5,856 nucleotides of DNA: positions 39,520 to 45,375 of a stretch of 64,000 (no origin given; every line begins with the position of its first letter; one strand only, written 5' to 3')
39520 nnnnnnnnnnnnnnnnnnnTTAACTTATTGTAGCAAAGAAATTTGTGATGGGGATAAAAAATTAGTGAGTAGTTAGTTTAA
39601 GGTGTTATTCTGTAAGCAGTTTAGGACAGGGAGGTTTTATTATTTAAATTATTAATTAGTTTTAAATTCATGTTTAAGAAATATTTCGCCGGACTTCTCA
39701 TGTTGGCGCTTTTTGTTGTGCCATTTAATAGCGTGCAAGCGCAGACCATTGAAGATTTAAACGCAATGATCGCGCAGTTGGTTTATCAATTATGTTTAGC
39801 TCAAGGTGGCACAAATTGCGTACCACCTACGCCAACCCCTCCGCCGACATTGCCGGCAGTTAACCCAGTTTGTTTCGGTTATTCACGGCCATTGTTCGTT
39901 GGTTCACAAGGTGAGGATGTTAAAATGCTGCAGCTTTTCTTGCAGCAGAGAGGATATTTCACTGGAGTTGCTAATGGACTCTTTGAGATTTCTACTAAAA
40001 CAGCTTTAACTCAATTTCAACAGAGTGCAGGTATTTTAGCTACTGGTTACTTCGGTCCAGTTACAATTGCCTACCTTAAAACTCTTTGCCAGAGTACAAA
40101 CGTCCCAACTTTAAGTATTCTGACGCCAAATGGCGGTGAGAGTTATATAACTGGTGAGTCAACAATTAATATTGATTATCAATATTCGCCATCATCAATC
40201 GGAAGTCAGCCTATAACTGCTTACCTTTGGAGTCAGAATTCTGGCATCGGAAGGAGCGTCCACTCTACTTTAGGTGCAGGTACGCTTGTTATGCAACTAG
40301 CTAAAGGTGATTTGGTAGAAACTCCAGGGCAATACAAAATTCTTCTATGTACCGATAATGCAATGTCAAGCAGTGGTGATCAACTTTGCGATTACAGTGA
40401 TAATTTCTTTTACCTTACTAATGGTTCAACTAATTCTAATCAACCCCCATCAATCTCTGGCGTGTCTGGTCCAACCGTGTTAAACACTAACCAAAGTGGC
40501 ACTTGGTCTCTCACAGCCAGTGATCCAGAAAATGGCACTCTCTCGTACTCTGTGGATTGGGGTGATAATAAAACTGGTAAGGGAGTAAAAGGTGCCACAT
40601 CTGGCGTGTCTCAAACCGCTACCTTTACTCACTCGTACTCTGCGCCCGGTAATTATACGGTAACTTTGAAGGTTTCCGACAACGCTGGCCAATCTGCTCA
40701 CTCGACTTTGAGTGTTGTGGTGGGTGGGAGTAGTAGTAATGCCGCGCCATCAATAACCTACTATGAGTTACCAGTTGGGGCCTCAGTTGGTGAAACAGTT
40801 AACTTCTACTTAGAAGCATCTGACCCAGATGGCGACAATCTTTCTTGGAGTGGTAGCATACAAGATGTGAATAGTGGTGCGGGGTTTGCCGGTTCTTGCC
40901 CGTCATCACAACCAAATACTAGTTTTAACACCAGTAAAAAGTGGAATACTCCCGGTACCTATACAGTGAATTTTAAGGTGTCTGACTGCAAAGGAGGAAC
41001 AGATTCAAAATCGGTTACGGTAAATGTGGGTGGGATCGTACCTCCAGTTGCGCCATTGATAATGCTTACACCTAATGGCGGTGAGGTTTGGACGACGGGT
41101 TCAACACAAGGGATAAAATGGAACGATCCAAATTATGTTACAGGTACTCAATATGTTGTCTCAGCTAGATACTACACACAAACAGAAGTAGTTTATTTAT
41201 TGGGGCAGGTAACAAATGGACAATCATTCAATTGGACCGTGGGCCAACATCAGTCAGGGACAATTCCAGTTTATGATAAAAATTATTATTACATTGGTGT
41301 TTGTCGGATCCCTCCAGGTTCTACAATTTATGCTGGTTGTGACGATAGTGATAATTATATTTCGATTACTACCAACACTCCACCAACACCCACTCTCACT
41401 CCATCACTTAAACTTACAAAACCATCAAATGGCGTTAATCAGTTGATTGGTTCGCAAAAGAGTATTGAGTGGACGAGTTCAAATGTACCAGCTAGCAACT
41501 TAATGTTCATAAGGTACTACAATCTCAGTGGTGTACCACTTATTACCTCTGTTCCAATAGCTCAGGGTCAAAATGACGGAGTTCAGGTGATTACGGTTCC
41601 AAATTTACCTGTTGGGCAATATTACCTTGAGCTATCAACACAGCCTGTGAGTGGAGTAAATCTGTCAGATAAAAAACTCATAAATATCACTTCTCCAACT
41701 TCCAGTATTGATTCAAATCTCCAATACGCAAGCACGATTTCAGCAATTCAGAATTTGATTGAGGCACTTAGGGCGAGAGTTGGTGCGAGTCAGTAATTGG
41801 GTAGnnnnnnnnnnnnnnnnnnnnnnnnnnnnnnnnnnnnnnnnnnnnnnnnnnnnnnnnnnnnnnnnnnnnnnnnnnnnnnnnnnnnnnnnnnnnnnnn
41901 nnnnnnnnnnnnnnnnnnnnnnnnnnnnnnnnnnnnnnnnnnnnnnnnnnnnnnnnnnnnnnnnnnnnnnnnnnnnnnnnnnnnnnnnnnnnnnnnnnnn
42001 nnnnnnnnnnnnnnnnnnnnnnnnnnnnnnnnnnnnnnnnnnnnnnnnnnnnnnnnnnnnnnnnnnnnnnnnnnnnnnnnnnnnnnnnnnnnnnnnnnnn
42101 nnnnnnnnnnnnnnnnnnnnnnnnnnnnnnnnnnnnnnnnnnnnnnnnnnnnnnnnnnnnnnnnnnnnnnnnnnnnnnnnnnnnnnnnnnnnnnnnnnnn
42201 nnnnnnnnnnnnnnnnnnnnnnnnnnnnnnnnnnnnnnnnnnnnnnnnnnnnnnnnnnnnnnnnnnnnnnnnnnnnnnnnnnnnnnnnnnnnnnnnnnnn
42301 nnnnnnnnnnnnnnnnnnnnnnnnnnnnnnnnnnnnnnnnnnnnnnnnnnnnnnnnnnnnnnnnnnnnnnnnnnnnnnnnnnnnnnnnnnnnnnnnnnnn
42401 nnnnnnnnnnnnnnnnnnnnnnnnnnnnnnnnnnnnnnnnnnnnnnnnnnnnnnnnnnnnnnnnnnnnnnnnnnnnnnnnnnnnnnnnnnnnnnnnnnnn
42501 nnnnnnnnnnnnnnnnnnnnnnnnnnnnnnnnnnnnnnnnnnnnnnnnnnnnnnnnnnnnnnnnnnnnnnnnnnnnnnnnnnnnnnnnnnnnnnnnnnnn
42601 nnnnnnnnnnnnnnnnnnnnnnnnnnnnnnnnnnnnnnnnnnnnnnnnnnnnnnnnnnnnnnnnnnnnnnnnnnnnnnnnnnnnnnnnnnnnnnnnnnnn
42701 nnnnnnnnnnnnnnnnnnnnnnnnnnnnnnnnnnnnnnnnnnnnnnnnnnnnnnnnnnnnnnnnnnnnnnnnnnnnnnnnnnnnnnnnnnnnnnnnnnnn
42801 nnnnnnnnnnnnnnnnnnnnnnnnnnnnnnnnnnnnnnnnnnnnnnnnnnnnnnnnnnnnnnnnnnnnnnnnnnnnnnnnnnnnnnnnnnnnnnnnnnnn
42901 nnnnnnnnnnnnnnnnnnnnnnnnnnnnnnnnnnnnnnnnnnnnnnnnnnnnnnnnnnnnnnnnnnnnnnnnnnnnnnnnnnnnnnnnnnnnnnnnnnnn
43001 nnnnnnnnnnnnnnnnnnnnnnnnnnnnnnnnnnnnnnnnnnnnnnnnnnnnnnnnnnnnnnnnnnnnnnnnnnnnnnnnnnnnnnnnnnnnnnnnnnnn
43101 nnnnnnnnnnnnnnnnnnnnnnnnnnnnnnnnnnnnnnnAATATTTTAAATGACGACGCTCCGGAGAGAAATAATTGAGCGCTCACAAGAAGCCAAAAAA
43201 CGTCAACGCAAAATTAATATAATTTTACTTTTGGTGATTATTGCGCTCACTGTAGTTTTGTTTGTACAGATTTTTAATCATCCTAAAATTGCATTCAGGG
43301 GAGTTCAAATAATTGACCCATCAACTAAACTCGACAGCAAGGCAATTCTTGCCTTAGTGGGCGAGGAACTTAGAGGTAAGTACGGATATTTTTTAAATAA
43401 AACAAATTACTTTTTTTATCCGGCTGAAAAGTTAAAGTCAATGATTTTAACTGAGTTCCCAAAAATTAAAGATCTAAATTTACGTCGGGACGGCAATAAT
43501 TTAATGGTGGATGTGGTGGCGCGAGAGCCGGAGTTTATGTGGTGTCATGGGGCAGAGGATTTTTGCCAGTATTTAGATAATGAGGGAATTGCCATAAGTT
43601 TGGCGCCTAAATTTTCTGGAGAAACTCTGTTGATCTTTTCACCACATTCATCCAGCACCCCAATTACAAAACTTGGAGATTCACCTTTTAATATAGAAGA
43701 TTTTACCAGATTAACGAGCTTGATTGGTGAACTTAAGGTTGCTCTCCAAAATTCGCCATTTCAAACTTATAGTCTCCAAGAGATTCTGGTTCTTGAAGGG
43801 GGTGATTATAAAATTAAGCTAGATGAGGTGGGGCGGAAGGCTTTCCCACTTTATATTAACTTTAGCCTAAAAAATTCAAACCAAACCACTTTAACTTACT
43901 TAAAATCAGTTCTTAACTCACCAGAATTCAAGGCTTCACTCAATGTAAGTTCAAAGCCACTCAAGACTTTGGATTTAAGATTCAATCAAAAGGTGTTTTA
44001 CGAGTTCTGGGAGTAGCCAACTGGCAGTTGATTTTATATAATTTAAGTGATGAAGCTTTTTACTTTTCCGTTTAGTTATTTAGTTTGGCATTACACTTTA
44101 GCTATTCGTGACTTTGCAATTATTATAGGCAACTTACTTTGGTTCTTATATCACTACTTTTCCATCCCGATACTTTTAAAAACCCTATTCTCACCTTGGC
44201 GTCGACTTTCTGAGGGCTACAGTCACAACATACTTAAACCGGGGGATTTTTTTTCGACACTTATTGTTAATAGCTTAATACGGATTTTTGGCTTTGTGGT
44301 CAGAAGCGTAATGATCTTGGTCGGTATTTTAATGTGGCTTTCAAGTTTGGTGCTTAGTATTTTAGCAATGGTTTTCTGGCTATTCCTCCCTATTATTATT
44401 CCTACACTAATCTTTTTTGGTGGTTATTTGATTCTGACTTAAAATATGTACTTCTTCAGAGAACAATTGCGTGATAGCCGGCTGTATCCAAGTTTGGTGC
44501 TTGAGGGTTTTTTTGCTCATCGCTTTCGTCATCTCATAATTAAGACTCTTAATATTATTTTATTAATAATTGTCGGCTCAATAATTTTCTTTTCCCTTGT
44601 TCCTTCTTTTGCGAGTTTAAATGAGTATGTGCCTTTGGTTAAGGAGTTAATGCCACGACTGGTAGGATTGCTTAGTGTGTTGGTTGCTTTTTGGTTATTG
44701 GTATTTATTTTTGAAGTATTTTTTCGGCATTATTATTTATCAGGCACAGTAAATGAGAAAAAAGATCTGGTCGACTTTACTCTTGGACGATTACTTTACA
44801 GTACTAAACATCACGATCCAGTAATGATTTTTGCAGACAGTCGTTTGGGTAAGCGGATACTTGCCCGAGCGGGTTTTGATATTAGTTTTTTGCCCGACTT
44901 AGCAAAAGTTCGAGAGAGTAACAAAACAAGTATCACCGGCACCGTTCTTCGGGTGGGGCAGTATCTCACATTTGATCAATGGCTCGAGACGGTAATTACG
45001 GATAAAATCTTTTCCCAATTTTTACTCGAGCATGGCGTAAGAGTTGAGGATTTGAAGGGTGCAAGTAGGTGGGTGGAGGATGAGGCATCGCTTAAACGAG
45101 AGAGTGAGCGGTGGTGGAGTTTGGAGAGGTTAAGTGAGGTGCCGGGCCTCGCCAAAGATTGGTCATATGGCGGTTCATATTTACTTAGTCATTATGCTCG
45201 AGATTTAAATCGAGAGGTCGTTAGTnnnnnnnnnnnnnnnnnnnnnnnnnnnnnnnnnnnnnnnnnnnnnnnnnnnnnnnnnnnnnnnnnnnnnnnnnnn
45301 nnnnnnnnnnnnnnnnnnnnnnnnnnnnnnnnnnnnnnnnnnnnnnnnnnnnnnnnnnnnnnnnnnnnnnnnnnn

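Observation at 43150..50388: Peptidoglycan-remodelling gene cluster containing a membrane-anchored Clp/Hsp100 ATPase with a dead D1 ring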

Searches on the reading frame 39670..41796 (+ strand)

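Call 3: search_protein_families(library=pfam, proteins=[window:39670-41796:+], max_evalue=0.01)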
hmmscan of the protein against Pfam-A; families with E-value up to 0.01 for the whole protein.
window:39670-41796:+ (708 aa): 10 families
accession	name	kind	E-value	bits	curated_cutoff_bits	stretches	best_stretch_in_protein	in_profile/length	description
PF18911.6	PKD_4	-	5.1e-19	68.5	27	2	257-349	1-83/85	PKD domain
PF00801.26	PKD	-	8.1e-14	51.8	23.5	2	266-346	7-76/80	PKD domain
PF01471.23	PG_binding_1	-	9.9e-12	45.3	23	1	80-134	1-55/57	Putative peptidoglycan binding domain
PF22352.2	K319L-like_PKD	-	8.5e-08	32.5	27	1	281-351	16-84/84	K319L-like, PKD domain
PF17963.7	Big_9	-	2.6e-07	31.9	23.6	2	374-452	16-89/89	Bacterial Ig domain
PF18981.6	InlK_D3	-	5.6e-07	30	25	0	324-349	47-73/75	Internalin K domain (D3/D4)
PF19077.6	Big_13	-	2e-05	25.4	27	1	277-351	29-100/102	Bacterial Ig-like domain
PF07495.19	Y_Y_Y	-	3.6e-05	24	26.6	0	318-349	29-62/65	Y_Y_Y domain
PF16403.11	Bact_surface_Ig-like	-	4.1e-05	24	27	0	425-453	43-71/71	Bacterial surface protein, Ig-like domain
PF17892.7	Cadherin_5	-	0.00051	20.3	26.5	0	382-453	32-97/98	Cadherin-like domain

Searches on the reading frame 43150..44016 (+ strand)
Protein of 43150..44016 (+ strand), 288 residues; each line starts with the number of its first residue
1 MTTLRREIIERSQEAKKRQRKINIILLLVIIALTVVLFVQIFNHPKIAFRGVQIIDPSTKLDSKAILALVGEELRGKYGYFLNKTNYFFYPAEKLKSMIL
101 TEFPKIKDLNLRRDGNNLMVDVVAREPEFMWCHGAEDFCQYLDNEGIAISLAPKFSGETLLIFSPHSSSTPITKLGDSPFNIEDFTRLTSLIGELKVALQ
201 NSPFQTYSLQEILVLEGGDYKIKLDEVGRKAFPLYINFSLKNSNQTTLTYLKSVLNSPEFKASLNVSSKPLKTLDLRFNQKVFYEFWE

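Call 3: search_protein_families(library=pfam, proteins=[window:43150-44016:+], max_evalue=0.01)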
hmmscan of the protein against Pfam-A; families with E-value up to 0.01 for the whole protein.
window:43150-44016:+ (288 aa): 0 families

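Call 4: search_protein_families(library=ncbifam, proteins=[window:43150-44016:+], max_evalue=0.01)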
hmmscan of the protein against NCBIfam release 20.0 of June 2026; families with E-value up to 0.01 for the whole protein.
window:43150-44016:+ (288 aa): 0 families

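Call 24: search_protein_families(library=pfam, alignment_id=A4, max_evalue=0.1)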
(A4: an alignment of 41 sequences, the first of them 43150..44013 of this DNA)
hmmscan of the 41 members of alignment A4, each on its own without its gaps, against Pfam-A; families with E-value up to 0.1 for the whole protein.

A. member 1, window:43150-44013:+ (288 aa): 0 families

B. families by the number of members that match (of 41 scanned): 7 families
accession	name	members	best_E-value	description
PF08478.15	POTRA_1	18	5.9e-07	POTRA domain, FtsQ-type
PF06898.16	YqfD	3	0.00047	Putative stage IV sporulation protein YqfD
PF03799.20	FtsQ_DivIB_C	2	0.023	Cell division protein FtsQ/DivIB, C-terminal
PF13796.11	Sensor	1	0.006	Putative sensor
PF21093.3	Nup188_N-subdom_III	1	0.039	Nucleoporin Nup188, N-terminal subdomain III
PF04335.19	VirB8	1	0.041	VirB8 protein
PF10833.13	DUF2572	1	0.055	Protein of unknown function (DUF2572)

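Call 55: search_protein_families(library=padloc, proteins=[window:43150-44016:+], max_evalue=0.001)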
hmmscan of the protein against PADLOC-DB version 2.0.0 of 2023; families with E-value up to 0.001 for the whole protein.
window:43150-44016:+ (288 aa): 0 families

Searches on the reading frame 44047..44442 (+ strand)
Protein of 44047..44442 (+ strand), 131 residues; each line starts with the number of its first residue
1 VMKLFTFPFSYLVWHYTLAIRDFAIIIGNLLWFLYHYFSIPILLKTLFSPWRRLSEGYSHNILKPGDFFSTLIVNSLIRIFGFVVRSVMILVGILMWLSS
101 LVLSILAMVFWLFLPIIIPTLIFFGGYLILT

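Call 3: search_protein_families(library=pfam, proteins=[window:44047-44442:+], max_evalue=0.01)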
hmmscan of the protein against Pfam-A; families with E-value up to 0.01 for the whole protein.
window:44047-44442:+ (131 aa): 0 families

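Call 4: search_protein_families(library=ncbifam, proteins=[window:44047-44442:+], max_evalue=0.01)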
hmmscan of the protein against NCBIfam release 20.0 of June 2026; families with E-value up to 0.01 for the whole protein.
window:44047-44442:+ (131 aa): 0 families

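Call 25: search_protein_families(library=pfam, alignment_id=A3, max_evalue=0.1)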
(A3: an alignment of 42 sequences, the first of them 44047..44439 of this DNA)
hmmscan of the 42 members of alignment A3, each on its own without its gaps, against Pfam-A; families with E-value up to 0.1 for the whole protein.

A. member 1, window:44047-44439:+ (131 aa): 0 families

B. families by the number of members that match (of 42 scanned): 7 families
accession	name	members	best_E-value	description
PF06947.17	DUF1290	1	0.012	Protein of unknown function (DUF1290)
PF05230.16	MASE2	1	0.022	MASE2 domain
PF00482.28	T2SSF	1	0.022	Type II secretion system (T2SS), protein F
PF04020.18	Phage_holin_4_2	1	0.027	Mycobacterial 4 TMS phage holin, superfamily IV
PF07916.16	TraG_N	1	0.032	TraG-like protein, N-terminal region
PF20990.2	DUF2207_C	1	0.035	Predicted membrane protein (DUF2207) C-terminal domain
PF15926.10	RNF220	1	0.064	E3 ubiquitin-protein ligase RNF220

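Call 31: find_homologous_proteins(query=window:44047-44442:+, max_evalue=0.001)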
Query window:44047-44442:+ (131 aa): 26 proteins with E <= 0.001 among 41 candidates.
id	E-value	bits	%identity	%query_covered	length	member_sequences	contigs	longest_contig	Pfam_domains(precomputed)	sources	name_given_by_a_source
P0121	1.6e-74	267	100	99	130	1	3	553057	-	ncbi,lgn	-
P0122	1.3e-65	238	88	99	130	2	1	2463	-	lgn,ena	-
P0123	5.1e-64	233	86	99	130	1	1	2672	-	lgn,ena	-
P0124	1.3e-58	215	77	99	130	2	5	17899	-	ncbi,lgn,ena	ncbi:MAG: hypothetical protein AAB453_04730 [Patescibacteria group bacterium]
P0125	1.5e-22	98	44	98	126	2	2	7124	-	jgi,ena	-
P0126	5.8e-22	96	47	89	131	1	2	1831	-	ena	-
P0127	6.6e-21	93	45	85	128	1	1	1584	-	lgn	-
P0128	1.9e-20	92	47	88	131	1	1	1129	-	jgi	-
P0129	1.3e-19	89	42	85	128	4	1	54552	-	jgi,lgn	jgi:hypothetical protein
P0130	2.2e-19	88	42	89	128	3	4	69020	-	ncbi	-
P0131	2.4e-19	88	44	85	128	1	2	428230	-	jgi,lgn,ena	-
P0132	2.5e-19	88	40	96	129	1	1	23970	-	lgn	-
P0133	6.4e-19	87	43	85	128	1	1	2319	-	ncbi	-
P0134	8.5e-19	86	45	83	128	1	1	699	-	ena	-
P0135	1.2e-18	86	46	91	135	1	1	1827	-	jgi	jgi:hypothetical protein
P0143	5.9e-5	41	36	61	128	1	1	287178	-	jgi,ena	-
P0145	1.7e-4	40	30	83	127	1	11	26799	-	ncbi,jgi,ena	jgi:hypothetical protein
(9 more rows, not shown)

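Call 43: find_encoding_contigs(protein=P0143, flank=6000, max_places=2)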
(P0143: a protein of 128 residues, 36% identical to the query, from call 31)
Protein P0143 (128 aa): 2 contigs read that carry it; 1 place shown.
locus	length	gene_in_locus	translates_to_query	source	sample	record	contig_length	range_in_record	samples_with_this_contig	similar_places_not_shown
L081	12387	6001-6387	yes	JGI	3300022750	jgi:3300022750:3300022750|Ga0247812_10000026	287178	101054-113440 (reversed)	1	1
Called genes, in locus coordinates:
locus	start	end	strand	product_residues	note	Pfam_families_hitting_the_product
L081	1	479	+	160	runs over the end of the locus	PF02643:DUF192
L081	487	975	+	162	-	-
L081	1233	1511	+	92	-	PF14117:DUF4287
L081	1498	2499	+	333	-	PF00150:Cellulase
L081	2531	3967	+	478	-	PF13567:DUF4131, PF03772:Competence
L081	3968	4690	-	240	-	PF07685:GATase_3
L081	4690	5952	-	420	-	PF08245:Mur_ligase_M, PF08353:MurT_C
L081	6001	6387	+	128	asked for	-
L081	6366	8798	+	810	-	PF12775:AAA_7 (faint), PF20720:nSTAND3 (faint), PF25201:nSTAND6 (faint), PF17871:AAA_lid_9 (weak), PF00004:AAA, PF07724:AAA_2, PF07728:AAA_5, PF10431:ClpB_D2-small, +5 more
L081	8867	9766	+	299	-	-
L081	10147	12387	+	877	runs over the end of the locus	PF02861:Clp_N, PF00004:AAA, PF23569:NBD_SMAX1 (weak), PF17871:AAA_lid_9, PF00004:AAA, PF07724:AAA_2, PF07728:AAA_5, PF10431:ClpB_D2-small, +5 more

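Call 44: find_encoding_contigs(protein=P0145, flank=6000, max_places=3)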
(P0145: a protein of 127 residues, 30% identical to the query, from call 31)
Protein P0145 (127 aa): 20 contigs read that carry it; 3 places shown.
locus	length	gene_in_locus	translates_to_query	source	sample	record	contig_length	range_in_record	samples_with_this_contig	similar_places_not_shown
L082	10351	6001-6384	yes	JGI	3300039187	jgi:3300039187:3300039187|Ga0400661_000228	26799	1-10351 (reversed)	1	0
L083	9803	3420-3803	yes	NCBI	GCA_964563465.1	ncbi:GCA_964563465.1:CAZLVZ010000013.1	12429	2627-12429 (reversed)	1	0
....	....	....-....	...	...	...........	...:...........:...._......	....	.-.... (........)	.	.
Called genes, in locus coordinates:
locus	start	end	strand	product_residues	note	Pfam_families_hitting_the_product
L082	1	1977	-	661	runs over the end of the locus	PF00912:Transgly, PF00905:Transpeptidase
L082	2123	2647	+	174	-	PF01965:DJ-1_PfpI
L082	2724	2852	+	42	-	-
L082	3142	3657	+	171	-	PF00466:Ribosomal_L10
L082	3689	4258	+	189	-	PF16320:Ribosomal_L12_N, PF00542:Ribosomal_L12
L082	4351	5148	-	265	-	-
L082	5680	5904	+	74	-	-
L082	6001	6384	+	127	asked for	-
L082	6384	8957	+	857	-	PF05673:DUF815 (faint), PF00158:Sigma54_activat (faint), PF17871:AAA_lid_9 (weak), PF00004:AAA, PF07724:AAA_2, PF07728:AAA_5, PF10431:ClpB_D2-small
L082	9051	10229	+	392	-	-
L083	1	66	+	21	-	?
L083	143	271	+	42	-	-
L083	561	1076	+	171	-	PF00466:Ribosomal_L10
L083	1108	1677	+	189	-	PF16320:Ribosomal_L12_N, PF00542:Ribosomal_L12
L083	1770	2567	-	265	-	-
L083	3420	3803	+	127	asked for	-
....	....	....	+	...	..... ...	-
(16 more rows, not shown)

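Call 54: search_protein_families(library=pfam, proteins=[L081:8867-9763:+, L082:9051-10226:+], max_evalue=0.001)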
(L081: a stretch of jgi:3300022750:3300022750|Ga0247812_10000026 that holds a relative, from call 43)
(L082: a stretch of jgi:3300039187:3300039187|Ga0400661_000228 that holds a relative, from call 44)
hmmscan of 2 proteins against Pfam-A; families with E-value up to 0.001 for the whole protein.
L081:8867-9763:+ (299 aa): 0 families

L082:9051-10226:+ (392 aa): 0 families

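Call 55: search_protein_families(library=padloc, proteins=[window:44047-44442:+], max_evalue=0.001)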
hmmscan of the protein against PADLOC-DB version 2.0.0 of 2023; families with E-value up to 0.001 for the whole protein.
window:44047-44442:+ (131 aa): 0 families

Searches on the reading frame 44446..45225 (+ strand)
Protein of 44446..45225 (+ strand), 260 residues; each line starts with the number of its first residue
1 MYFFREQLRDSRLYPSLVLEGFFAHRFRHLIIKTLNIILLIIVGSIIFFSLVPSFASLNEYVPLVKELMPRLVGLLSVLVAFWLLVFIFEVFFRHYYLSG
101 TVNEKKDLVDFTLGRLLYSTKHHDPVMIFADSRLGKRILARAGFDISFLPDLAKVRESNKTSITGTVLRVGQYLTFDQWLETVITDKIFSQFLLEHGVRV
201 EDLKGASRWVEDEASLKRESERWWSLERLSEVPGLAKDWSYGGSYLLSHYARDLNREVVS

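Call 36: search_protein_representatives(protein=window:44446-45225:+)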
Query: 260 residues. Proteins with E-value up to 0.001 (for the whole library): 300; up to 1e-10: 147; up to 1e-30: 2. The best 150 are listed.
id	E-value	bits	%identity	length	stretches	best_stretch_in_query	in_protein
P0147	3.8e-37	144.4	35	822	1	3-254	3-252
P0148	4.8e-33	131.0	37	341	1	2-254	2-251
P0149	1.0e-29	120.1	33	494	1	9-254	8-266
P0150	1.1e-29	120.0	33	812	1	10-254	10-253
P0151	1.8e-28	116.0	39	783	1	5-255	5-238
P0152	1.2e-27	113.3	31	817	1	5-255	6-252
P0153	1.7e-27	112.9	34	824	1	7-259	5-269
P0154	2.9e-27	112.1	31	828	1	3-254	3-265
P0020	1.0e-26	110.3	34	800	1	4-254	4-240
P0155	1.7e-26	109.5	31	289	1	12-253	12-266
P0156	3.7e-26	108.4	30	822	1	8-257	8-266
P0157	4.8e-26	108.1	30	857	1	9-255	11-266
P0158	5.2e-26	107.9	33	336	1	11-258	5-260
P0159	7.9e-26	107.4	30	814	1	4-254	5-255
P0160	1.0e-25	107.0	32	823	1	6-254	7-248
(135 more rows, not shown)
